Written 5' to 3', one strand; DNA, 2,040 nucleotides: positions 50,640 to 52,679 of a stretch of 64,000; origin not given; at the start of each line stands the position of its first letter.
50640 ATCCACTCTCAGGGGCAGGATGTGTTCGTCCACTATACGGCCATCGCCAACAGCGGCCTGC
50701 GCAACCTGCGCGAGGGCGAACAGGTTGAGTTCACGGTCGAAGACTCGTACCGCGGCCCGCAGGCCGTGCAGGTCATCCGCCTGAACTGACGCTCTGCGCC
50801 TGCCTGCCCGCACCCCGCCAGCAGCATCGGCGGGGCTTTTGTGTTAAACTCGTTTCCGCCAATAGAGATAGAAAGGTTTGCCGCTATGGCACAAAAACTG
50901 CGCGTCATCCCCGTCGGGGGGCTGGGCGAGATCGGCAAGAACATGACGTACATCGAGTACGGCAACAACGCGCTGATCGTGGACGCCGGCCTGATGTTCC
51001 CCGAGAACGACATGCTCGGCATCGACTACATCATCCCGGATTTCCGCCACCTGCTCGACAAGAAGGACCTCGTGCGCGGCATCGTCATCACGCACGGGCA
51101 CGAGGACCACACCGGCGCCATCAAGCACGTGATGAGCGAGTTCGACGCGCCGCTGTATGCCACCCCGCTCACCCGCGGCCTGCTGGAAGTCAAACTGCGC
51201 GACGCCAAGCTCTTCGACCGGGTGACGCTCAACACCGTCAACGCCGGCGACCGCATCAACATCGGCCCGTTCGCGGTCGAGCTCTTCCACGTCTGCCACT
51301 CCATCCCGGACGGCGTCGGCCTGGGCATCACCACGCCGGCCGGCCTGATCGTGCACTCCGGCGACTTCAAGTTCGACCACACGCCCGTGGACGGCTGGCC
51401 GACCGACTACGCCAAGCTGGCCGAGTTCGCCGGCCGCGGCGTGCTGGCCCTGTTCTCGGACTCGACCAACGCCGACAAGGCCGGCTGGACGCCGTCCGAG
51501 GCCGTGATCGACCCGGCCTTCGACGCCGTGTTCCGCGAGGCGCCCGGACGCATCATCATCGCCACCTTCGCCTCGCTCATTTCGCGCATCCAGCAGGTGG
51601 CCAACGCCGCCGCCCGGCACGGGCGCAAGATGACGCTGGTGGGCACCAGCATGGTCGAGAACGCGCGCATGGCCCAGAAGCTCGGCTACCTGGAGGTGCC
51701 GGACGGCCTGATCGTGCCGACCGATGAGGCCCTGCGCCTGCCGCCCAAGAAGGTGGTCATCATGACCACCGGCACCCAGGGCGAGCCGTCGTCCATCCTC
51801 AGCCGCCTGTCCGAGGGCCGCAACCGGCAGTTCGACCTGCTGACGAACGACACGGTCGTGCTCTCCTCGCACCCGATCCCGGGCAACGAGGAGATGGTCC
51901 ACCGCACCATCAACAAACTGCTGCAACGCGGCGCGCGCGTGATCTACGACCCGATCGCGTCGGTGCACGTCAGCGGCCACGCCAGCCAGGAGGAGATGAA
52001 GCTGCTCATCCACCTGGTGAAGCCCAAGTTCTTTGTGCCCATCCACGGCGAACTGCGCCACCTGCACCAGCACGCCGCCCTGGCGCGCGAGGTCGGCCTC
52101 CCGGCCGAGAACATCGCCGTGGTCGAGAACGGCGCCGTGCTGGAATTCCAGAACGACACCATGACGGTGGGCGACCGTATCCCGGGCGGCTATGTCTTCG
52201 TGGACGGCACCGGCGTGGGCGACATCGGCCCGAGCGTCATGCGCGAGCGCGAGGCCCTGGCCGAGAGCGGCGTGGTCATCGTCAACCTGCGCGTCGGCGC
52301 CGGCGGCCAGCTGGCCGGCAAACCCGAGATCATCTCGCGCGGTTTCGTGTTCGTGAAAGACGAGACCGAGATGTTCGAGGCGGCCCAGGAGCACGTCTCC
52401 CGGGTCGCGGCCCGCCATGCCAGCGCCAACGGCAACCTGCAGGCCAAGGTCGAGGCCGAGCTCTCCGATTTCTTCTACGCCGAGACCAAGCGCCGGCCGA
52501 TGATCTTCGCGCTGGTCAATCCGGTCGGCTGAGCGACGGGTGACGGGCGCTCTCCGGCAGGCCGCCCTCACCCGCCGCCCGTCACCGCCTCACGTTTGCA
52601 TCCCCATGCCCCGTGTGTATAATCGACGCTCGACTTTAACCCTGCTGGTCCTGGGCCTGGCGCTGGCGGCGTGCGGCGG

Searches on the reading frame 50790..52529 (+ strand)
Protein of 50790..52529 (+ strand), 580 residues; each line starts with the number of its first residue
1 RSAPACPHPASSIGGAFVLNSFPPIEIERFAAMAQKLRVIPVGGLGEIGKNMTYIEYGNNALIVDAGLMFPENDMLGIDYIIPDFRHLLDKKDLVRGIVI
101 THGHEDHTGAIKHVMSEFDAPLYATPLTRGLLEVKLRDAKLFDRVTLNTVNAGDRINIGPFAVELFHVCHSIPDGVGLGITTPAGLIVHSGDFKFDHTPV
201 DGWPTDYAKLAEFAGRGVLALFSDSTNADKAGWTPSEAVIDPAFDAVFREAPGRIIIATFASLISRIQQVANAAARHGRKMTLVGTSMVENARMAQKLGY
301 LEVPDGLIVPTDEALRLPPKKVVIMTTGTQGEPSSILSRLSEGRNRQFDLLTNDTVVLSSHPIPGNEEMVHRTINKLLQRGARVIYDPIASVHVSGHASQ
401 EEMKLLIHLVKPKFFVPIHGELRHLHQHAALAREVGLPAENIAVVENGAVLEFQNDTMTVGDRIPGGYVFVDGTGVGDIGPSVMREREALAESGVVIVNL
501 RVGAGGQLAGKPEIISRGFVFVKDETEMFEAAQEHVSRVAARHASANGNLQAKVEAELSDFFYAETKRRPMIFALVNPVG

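Call 64: search_protein_families(library=pfam, proteins=[window:50790-52529:+], max_evalue=0.00001)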
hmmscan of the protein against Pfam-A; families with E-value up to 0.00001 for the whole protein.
window:50790-52529:+ (580 aa): 5 families
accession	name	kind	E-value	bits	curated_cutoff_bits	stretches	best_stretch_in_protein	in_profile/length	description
PF22505.1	RNase_J_b_CASP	-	1.7e-44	151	27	1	253-377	2-126/126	Ribonuclease J, beta-CASP domain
PF17770.6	RNase_J_C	-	1e-19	71.8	23.8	1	483-577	1-100/102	Ribonuclease J C-terminal domain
PF07521.17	RMMBL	-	1.6e-10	41.2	21.6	1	385-438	5-59/63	Zn-dependent metallo-hydrolase RNA specificity domain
PF00753.33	Lactamase_B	-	2.7e-09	37.7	22.7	1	49-200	5-157/196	Metallo-beta-lactamase superfamily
PF12706.13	Lactamase_B_2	-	1.1e-08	35.3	27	1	93-194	29-144/200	Beta-lactamase superfamily domain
